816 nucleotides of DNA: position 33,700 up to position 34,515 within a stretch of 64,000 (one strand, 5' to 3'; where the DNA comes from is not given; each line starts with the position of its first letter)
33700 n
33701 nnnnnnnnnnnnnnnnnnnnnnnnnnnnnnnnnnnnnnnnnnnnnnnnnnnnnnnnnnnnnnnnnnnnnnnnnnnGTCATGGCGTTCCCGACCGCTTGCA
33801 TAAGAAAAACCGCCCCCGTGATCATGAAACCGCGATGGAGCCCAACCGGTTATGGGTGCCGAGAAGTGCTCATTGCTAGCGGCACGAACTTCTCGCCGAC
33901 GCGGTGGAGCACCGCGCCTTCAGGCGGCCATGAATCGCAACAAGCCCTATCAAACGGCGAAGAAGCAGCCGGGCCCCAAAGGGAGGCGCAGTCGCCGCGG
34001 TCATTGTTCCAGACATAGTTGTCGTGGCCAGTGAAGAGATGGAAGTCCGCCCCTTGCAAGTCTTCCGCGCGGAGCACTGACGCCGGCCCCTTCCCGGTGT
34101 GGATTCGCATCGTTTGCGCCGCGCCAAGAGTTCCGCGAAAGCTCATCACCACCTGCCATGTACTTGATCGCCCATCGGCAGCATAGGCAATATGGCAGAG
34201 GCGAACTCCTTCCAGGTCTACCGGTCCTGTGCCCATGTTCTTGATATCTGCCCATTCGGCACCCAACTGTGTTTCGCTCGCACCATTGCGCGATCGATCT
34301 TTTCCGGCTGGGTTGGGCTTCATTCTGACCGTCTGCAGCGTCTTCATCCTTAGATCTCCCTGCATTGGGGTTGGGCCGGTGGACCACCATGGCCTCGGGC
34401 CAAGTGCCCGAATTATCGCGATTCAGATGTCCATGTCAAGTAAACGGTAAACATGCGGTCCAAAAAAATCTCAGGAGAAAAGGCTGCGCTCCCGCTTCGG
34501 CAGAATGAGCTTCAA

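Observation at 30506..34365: Lamin-tail-domain protein + 1089-aa helicase with a C-terminal nuclease-like motif: candidate two-gene defence module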

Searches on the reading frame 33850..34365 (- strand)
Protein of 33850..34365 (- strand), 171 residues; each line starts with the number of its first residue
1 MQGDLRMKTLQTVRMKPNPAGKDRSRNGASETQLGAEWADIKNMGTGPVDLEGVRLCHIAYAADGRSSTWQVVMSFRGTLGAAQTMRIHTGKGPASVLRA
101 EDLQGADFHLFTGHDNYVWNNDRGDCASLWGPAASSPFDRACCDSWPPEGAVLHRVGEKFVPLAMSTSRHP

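Call 3: search_protein_families(library=pfam, proteins=[window:33850-34365:-], max_evalue=0.01)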
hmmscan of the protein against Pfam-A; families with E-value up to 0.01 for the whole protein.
window:33850-34365:- (171 aa): 1 family
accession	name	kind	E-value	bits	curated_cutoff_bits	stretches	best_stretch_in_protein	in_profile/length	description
PF00932.25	LTD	-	1.3e-05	25.9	34.3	1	29-129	22-94/109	Lamin Tail Domain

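Call 4: search_protein_families(library=padloc, proteins=[window:33850-34365:-], max_evalue=0.01)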
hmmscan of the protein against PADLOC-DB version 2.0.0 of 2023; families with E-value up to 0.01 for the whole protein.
window:33850-34365:- (171 aa): 0 families

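Call 5: search_protein_families(library=ncbifam, proteins=[window:33850-34365:-], max_evalue=0.01)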
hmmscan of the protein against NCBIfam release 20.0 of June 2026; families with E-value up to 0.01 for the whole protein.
window:33850-34365:- (171 aa): 0 families

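Call 7: search_solved_structures(query=window:33850-34365:-, max_evalue=1)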
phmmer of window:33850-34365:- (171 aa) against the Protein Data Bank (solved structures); distinct sequences matched with E-value up to 1: 0.

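Call 14: find_homologous_proteins(query=window:33850-34365:-, max_evalue=0.001)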
Query window:33850-34365:- (171 aa): 56 proteins with E <= 0.001 among 93 candidates.
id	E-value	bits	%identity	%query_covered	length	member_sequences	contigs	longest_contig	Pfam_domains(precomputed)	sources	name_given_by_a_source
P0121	2.9e-95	335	89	96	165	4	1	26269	-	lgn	-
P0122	1.7e-61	225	65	91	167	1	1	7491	PF00932.26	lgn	-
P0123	3.6e-61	224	62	95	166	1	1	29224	PF00932.26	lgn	-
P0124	2.2e-60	222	63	91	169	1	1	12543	PF00932.26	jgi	-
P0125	9.7e-59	216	62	95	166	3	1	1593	PF00932.26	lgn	-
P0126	1.6e-58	215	62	94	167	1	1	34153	PF00932.26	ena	-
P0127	2.8e-58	215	63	95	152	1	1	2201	PF00932.26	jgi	jgi:hypothetical protein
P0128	3.1e-58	215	58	94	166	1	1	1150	PF00932.26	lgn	-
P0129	1.5e-57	212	60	95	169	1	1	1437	PF00932.26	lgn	-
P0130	4.7e-57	211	55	98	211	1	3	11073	PF00932.26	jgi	jgi:hypothetical protein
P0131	7.6e-57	210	61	91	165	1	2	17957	PF00932.26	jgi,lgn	jgi:hypothetical protein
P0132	9.3e-56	206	60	91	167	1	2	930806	PF00932.26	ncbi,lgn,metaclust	metaclust:status=active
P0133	3.6e-55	205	59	91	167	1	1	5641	PF00932.26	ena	-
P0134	5.0e-55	204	58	94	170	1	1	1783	PF00932.26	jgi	jgi:hypothetical protein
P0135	2.8e-54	202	59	91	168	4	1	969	PF00932.26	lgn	-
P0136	7.1e-54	200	61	95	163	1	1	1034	PF00932.26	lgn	-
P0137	2.1e-53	199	57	94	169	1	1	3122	PF00932.26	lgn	-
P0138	9.8e-53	197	57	91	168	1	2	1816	PF00932.26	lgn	-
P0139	1.3e-52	196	55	94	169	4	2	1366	PF00932.26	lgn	-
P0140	2.2e-52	195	57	95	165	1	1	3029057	PF00932.26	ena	-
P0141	3.5e-52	195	56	91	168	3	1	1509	PF00932.26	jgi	-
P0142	2.1e-51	192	53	95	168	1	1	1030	PF00932.26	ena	-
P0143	2.4e-51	192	56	91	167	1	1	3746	PF00932.26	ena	-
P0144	2.7e-51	192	54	91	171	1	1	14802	PF00932.26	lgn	-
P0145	2.8e-51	192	55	95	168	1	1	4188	PF00932.26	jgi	jgi:hypothetical protein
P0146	3.1e-51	192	56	95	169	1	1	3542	PF00932.26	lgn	-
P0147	5.4e-51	191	55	95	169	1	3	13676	PF00932.26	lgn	-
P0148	5.9e-51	191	56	91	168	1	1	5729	PF00932.26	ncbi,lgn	-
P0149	2.9e-50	189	57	92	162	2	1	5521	PF00932.26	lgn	-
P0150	4.9e-50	188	54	92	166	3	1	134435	PF00932.26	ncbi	-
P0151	6.2e-50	188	54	91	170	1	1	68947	PF00932.26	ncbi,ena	-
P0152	1.4e-49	186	53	91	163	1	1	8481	PF00932.26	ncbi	-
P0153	5.3e-49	184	55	91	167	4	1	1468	PF00932.26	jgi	-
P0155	4.7e-48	181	53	94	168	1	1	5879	PF00932.26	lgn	-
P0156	3.6e-46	175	52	96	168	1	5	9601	PF00932.26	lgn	-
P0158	2.0e-45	173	53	93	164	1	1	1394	PF00932.26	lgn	-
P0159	8.8e-45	171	52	93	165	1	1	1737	PF00932.26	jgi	jgi:hypothetical protein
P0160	5.2e-44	168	53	90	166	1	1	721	PF00932.26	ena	-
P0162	1.4e-43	167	51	92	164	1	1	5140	PF00932.26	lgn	-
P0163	1.9e-43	166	50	93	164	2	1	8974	PF00932.26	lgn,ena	-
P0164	4.1e-42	162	52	89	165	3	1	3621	PF00932.26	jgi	-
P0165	1.5e-41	160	49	94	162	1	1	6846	PF00932.26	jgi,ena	-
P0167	9.4e-41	158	51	89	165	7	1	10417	PF00932.26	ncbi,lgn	-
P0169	8.5e-37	145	50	91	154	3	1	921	PF00932.26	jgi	jgi:hypothetical protein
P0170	1.1e-36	144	49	91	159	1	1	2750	PF00932.26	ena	-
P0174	2.8e-23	101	40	89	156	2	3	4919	PF00932.26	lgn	-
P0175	7.0e-23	99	40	91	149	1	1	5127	PF00932.26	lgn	-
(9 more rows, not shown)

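Call 17: find_encoding_contigs(protein=P0123, flank=6000, max_places=2)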
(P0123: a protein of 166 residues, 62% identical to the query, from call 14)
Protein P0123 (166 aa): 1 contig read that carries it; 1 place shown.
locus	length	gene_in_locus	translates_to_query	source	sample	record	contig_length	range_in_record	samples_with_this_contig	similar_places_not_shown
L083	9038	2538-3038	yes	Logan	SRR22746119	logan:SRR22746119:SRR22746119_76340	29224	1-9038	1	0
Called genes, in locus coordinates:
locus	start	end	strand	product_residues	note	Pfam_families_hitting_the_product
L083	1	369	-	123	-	?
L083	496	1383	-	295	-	PF06114:Peptidase_M78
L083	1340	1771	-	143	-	-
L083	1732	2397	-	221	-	PF04542:Sigma70_r2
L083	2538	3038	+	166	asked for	PF00932:LTD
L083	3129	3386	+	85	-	PF08980:DUF1883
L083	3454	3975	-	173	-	-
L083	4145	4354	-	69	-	-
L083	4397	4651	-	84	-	-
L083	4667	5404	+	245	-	-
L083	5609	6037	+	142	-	-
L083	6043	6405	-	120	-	-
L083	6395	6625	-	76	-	-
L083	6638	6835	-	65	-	-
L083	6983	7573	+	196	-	-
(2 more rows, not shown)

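Call 18: find_encoding_contigs(protein=P0132, flank=6000, max_places=2)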
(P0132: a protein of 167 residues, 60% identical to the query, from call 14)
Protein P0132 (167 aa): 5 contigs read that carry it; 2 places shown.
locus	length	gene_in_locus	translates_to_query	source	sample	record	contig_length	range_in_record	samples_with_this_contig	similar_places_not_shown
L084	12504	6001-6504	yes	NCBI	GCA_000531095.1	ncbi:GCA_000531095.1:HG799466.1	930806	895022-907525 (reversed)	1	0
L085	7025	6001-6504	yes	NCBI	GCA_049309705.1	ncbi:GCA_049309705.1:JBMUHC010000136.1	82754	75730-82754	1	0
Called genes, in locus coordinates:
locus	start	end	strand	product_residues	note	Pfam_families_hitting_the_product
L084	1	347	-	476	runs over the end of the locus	PF01609:DDE_Tnp_1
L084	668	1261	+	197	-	PF13532:2OG-FeII_Oxy_2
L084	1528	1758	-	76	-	-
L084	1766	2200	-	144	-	PF20213:DUF6573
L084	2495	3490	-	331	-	PF00589:Phage_integrase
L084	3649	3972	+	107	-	PF02321:OEP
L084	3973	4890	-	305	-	PF06114:Peptidase_M78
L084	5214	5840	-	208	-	PF04542:Sigma70_r2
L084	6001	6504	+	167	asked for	PF00932:LTD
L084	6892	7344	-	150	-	PF20137:BubE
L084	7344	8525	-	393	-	PF20590:DUF6791, PF00899:ThiF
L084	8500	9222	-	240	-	PF14452:Multi_ubiq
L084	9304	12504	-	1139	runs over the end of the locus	PF06114:Peptidase_M78 (weak), PF00580:UvrD-helicase, PF13245:AAA_19, PF13604:AAA_30 (faint), PF13361:UvrD_C, PF13538:UvrD_C_2 (faint), PF12705:PDDEXK_1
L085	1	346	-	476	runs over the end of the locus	PF01609:DDE_Tnp_1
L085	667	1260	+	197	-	PF13532:2OG-FeII_Oxy_2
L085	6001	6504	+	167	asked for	PF00932:LTD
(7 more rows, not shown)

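Call 19: find_encoding_contigs(protein=P0140, flank=6000, max_places=2)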
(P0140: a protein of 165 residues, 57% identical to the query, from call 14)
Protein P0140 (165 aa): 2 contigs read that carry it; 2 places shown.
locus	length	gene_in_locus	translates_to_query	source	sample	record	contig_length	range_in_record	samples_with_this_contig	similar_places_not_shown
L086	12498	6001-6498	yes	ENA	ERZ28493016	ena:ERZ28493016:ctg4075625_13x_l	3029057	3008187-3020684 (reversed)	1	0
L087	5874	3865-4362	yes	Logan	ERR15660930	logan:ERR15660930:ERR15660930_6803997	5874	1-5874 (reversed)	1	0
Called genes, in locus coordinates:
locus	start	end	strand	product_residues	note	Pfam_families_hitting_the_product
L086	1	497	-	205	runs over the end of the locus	PF00313:CSD, PF06961:DUF1294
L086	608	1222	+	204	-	PF20392:DUF6687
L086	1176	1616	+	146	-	-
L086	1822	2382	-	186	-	-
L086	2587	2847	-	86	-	-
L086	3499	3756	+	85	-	-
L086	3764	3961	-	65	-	-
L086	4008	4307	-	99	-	-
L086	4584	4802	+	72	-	-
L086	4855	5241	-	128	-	-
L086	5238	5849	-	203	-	PF04542:Sigma70_r2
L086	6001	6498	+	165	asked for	PF00932:LTD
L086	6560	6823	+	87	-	PF08980:DUF1883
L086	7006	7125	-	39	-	-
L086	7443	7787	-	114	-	-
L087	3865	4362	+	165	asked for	PF00932:LTD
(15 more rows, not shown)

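Call 20: find_encoding_contigs(protein=P0150, flank=6000, max_places=2)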
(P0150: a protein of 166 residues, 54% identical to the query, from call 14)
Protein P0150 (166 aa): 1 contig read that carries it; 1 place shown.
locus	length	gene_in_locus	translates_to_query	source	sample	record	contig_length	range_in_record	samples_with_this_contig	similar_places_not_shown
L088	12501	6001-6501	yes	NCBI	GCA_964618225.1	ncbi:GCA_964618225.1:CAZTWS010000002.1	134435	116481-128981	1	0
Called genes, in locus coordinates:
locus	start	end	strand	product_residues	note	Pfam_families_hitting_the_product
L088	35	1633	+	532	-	PF08668:HDOD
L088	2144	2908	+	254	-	PF02163:Peptidase_M50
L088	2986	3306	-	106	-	PF02281:Dimer_Tnp_Tn5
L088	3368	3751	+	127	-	-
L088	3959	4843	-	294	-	PF06114:Peptidase_M78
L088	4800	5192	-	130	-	-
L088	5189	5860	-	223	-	PF04542:Sigma70_r2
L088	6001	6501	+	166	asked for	PF00932:LTD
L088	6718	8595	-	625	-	PF00069:Pkinase, PF07714:PK_Tyr_Ser-Thr, PF01163:RIO1, PF01636:APH (faint), PF06293:Kdo (faint), PF03109:ABC1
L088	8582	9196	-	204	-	-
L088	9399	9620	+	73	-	PF12728:HTH_17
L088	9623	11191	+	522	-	PF00589:Phage_integrase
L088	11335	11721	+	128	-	-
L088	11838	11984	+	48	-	-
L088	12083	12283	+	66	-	-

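Call 33: find_related_loci(query=A3, collection=metagenome_contigs, flank=6000)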
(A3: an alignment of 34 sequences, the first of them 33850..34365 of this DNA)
Query A3 (171 aa) in metagenome_contigs; peptide patterns used: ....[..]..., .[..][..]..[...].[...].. (x = any residue, [..] = any of these).
328 stretches matched a pattern; 209 encode a relative of the query (tblastn E <= 1e-3); the best 80 are kept; 80 distinct loci.
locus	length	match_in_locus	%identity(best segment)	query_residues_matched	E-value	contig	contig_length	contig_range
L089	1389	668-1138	61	5-161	5e-68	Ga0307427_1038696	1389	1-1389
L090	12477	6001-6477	59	4-161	1e-63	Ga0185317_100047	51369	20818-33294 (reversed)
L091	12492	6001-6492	53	5-169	4e-60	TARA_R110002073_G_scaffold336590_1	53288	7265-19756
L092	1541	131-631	54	5-168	4e-62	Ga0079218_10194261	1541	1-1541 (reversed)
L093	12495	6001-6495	55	4-168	4e-58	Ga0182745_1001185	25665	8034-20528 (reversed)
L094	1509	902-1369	56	7-161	3e-59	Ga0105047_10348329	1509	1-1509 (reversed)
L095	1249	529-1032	54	6-169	9e-60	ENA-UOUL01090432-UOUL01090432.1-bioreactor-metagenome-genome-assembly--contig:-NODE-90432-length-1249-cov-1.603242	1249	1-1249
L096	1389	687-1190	54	6-169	3e-59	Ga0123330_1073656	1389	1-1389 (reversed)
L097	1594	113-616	54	6-169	2e-58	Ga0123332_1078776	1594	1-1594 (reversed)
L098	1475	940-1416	57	7-162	2e-57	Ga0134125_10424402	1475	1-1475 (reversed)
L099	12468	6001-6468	54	7-161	1e-54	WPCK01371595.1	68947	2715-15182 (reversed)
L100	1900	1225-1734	55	3-170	6e-55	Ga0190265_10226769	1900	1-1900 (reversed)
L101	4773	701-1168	54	7-161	2e-53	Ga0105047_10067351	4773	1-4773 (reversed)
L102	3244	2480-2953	54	7-162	1e-52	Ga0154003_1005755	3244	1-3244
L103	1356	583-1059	53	7-165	3e-52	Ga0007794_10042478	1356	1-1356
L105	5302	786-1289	52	7-169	1e-49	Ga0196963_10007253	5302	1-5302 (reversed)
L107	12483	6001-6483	51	5-164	3e-48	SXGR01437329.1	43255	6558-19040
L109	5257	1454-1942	49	3-165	1e-48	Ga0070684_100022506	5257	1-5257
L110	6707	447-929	51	5-164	2e-48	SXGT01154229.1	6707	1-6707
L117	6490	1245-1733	48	4-164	6e-47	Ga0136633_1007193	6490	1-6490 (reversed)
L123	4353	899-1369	50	7-162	9e-46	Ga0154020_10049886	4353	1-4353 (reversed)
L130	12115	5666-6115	50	9-158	3e-44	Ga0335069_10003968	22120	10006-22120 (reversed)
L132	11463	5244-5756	48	1-169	6e-44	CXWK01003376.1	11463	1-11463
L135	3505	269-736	50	7-161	3e-43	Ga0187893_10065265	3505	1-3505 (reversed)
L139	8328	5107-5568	45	6-161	2e-42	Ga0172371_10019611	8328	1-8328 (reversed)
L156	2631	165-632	42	6-161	9e-39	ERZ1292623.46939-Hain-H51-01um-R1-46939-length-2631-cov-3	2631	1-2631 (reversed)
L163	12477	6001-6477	41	5-161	5e-37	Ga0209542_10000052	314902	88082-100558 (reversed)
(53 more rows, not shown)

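Call 44: search_protein_families(library=pfam, proteins=[L132:6294-7490:+, L110:2047-3276:+, L110:3269-5098:+, L107:10631-11185:+, L135:1142-2275:+, L135:791-1024:+, L091:6674-8221:+, L117:1851-3689:+, L163:6477-8270:+, L109:2976-5006:+], max_evalue=0.001)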
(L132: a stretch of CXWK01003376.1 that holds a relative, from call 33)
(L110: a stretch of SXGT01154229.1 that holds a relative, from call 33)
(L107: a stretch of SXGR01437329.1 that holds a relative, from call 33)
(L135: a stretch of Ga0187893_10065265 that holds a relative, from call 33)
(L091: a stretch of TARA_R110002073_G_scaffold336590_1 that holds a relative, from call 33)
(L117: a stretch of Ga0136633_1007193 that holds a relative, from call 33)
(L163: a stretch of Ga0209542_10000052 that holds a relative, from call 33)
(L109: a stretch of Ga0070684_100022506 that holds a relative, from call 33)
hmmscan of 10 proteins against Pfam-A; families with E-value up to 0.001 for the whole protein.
L132:6294-7490:+ (398 aa): 2 families
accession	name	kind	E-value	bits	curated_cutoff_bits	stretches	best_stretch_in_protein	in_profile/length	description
PF20590.3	DUF6791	-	2.3e-49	167.8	25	1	10-162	1-149/149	Domain of unknown function (DUF6791)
PF00899.27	ThiF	-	3.6e-14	52.9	28.1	1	173-301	15-143/238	ThiF family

L110:2047-3276:+ (409 aa): 2 families
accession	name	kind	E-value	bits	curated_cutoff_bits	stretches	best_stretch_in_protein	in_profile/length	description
PF21654.3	DncV-like_NTFase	-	2.1e-23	83.5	24.9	1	104-189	2-90/90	Cyclic GMP-AMP synthase DncV-like, nucleotidyltransferase domain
PF18144.7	SMODS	-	0.0008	20.1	26.5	0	81-228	26-164/164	Second Messenger Oligonucleotide or Dinucleotide Synthetase domain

L110:3269-5098:+ (609 aa): 2 families
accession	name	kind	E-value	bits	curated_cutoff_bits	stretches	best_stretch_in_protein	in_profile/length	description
PF00899.27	ThiF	-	3.6e-21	75.9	28.1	1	340-549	15-204/238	ThiF family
PF14461.11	Prok-E2_B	-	1.4e-17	64.4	25.4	1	32-155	11-132/135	Prokaryotic E2 family B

L107:10631-11185:+ (184 aa): 1 family
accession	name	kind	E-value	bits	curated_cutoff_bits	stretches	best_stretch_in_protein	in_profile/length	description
PF14464.11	Prok-JAB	-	6e-13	49.1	25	1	24-138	3-103/114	Prokaryotic homologs of the JAB domain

L135:1142-2275:+ (377 aa): 0 families

L135:791-1024:+ (77 aa): 1 family
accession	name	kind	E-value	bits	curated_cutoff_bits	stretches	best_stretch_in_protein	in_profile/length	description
PF09954.14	DUF2188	-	2.4e-25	88.9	22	1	6-65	1-62/62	Uncharacterized protein conserved in bacteria (DUF2188)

L091:6674-8221:+ (515 aa): 1 family
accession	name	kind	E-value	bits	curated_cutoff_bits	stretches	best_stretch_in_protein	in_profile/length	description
PF18145.6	SAVED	-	2.2e-24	86.7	26.2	1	332-507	24-189/190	SMODS-associated and fused to various effectors sensor domain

L117:1851-3689:+ (612 aa): 0 families

L163:6477-8270:+ (597 aa): 7 families
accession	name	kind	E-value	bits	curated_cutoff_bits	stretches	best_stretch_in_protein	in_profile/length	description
PF13175.12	AAA_15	-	7.6e-21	75.6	32.1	2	1-73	1-55/374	AAA ATPase domain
PF13304.12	AAA_21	-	4.5e-18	66.8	27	2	267-349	200-300/304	AAA domain, putative AbiEii toxin, Type IV TA system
PF02463.25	SMC_N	-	1.1e-12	48.4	40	1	3-367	2-216/220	RecF/RecN/SMC N terminal domain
PF11398.14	DUF2813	-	2.4e-07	30.9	21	0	302-354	280-327/372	Protein of unknown function (DUF2813)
PF13476.12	AAA_23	-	6.7e-06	27.3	27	1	6-49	2-43/201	AAA domain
PF00005.33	ABC_tran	-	4.3e-05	24.6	25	0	28-50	14-36/137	ABC transporter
PF13401.12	AAA_22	-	0.00051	20.8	27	0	25-115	5-82/130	AAA domain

L109:2976-5006:+ (676 aa): 2 families
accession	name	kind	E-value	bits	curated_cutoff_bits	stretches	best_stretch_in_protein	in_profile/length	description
PF01011.28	PQQ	-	3.1e-68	231.4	26.7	2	48-370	1-334/595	Glucose/ethanol/alcohol dehydrogenase, beta-propeller domain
PF13360.13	PQQ_2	-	4.4e-17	62.9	27.6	1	111-321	3-145/233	Outer membrane protein assembly factor BamB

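Call 57: search_protein_families(library=padloc, proteins=[L105:1299-4196:+, L130:6397-7779:+, L139:5581-6600:+, L156:1178-2566:+, L123:1393-2586:+, L117:1851-3689:+, L163:6477-8270:+, L135:1142-2275:+, L088:3959-4843:-, L088:4800-5192:-], max_evalue=0.001)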
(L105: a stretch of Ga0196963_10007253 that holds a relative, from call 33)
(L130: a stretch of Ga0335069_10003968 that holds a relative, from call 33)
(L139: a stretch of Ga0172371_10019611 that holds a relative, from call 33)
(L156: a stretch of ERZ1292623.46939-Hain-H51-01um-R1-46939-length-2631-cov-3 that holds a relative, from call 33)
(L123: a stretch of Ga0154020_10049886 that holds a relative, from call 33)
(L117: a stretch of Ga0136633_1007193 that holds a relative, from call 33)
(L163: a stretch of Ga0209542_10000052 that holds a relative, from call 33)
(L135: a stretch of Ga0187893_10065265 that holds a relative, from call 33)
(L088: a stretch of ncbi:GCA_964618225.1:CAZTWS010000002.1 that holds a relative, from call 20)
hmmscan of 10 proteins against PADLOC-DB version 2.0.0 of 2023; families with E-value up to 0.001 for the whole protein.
L105:1299-4196:+ (965 aa): 10 families
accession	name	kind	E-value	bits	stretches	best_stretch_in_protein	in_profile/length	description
PDLC03659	mREase_IV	-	1.3e-09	34.5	1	267-348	472-553/945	Type IV methyl-directed restriction enzyme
PDLC02707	PbeA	-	1e-08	32.3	0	43-192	268-416/672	PbeA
PDLC03658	mREase_IV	-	4.1e-08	29.4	1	276-352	473-549/953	Type IV methyl-directed restriction enzyme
PDLC01439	typeIV_DinG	-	4.4e-08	30.2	1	20-95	13-83/575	CAS-IV-A; associated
PDLC02870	DpdF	-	4.9e-06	23.3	0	248-348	221-320/534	DpdF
PDLC03047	REase_I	-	2.1e-05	20.4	0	28-191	348-493/1107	Type I restriction enzyme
PDLC02704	PbeA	-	3.6e-05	20.4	0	276-349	559-632/682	PbeA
PDLC02864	DpdF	-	0.00011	19.1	0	20-85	19-79/610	DpdF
PDLC02872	DpdF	-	0.00019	18.1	0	27-77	161-211/859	DpdF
PDLC02705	PbeA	-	0.00059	16.1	1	244-350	516-622/691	PbeA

L130:6397-7779:+ (460 aa): 0 families

L139:5581-6600:+ (339 aa): 3 families
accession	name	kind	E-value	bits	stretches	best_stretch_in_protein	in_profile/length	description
PDLC04677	PDC-M48B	-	2.1e-08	31.8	1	15-90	6-86/339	-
PDLC04673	PDC-M48B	-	3.6e-07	27.9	1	19-263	9-235/296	-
PDLC03805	RTasMBL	-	1.2e-05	22.7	0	182-262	188-263/322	DRT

L156:1178-2566:+ (462 aa): 5 families
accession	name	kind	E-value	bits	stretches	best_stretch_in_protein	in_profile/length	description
PDLC00402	SduA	-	4.6e-12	43.7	1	329-458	221-335/354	DUF4263 domain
PDLC00400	SduA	-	2.1e-10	38.5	1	280-450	125-289/308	DUF4263 domain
PDLC00394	SduA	-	9.1e-10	36.1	1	280-457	198-386/392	DUF4263 domain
PDLC00406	SduA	-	1.3e-09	36.6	1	318-455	197-323/326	DUF4263 domain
PDLC00380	SduA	-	9.2e-07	25.7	1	283-448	300-459/480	DUF4263 domain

L123:1393-2586:+ (397 aa): 4 families
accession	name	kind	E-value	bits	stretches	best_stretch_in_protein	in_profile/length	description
PDLC00758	Effector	-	1.7e-97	324.7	1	34-366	3-311/331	Phospholipase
PDLC00757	Effector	-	2e-65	219.3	1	32-366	5-306/331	Phospholipase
PDLC00756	Effector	-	1.9e-35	120.5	1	93-359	2-243/280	Phospholipase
PDLC00755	Effector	-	4.2e-18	63.5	1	30-277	4-225/311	Phospholipase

L117:1851-3689:+ (612 aa): 3 families
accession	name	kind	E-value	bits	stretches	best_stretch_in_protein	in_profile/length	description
PDLC04597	PDC-M36A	-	6.4e-26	89.2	1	20-275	26-265/457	-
PDLC04598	PDC-M36A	-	1.6e-07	29.1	1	135-232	6-102/330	-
PDLC04449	PDC-M14B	-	0.00012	19.7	1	525-598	176-249/267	-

L163:6477-8270:+ (597 aa): 132 families (the best 25 are shown)
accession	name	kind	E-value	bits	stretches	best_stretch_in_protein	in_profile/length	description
PDLC02981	AriAB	-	2.6e-24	83.9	2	256-578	284-594/694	-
PDLC02979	AriA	-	5e-22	77.2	2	229-352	240-373/373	-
PDLC04135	mad3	-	7e-22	76.5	1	2-377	1-352/374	mads_3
PDLC00271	PtuA1|PtuA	-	9.6e-21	72.8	2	238-372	204-342/421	AAA ATPase domain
PDLC02980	AriA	-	3.8e-19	67.8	2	271-351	204-302/304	-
PDLC03878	NsnB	-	3.5e-18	64.5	2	243-361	178-290/345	-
PDLC02915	ATPase-Toprim_I-B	-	1.9e-17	61.3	2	301-403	251-356/623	-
PDLC04182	HEC-01A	-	5.1e-17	59.9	2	239-362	243-362/406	-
PDLC00295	PtuA1|PtuA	-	1.6e-16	58.4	2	248-366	229-350/451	AAA ATPase domain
PDLC00289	PtuA1|PtuA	-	1.7e-16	58.3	2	239-391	184-329/404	AAA ATPase domain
PDLC04175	HEC-01A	-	2.1e-16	57.9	2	229-358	197-319/363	-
PDLC00305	PtuA1|PtuA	-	2.2e-16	58.2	2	300-368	239-305/392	AAA ATPase domain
PDLC04178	HEC-01A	-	1.4e-15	55.2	2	260-373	242-357/399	-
PDLC00278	PtuA1|PtuA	-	1.6e-15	55.4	2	1-51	1-49/436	AAA ATPase domain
PDLC00284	PtuA1|PtuA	-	1.6e-15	55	2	1-45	60-103/545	AAA ATPase domain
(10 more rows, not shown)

L135:1142-2275:+ (377 aa): 1 family
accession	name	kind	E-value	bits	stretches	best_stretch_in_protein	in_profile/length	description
PDLC00733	Effector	-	3.1e-07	27.6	1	260-332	281-353/388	TIR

L088:3959-4843:- (294 aa): 11 families
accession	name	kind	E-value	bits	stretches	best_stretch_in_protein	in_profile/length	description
PDLC04141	capP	-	1.3e-41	140.7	1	13-277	5-241/242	capP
PDLC03944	RmrA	-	1.4e-07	29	1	85-180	196-283/384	-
PDLC03953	RmrA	-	5.4e-07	27.2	1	85-178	205-281/373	-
PDLC03952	RmrA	-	1.3e-06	25.5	1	85-179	217-301/395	-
PDLC03948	RmrA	-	1.8e-06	25.1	1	84-180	203-289/397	-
PDLC03947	RmrA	-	2.1e-06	24.8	1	85-144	205-256/383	-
PDLC03954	RmrA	-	4.4e-06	23.9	1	86-143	206-255/380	-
PDLC03951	RmrA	-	6.2e-06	23.4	1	85-180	202-285/400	-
PDLC03949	RmrA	-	9.9e-06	22.6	1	86-169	187-254/363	-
PDLC03945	RmrA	-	2.2e-05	21.8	1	82-143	202-254/394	-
PDLC03955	RmrA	-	0.00026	18.4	1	80-180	206-290/371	-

L088:4800-5192:- (130 aa): 0 families
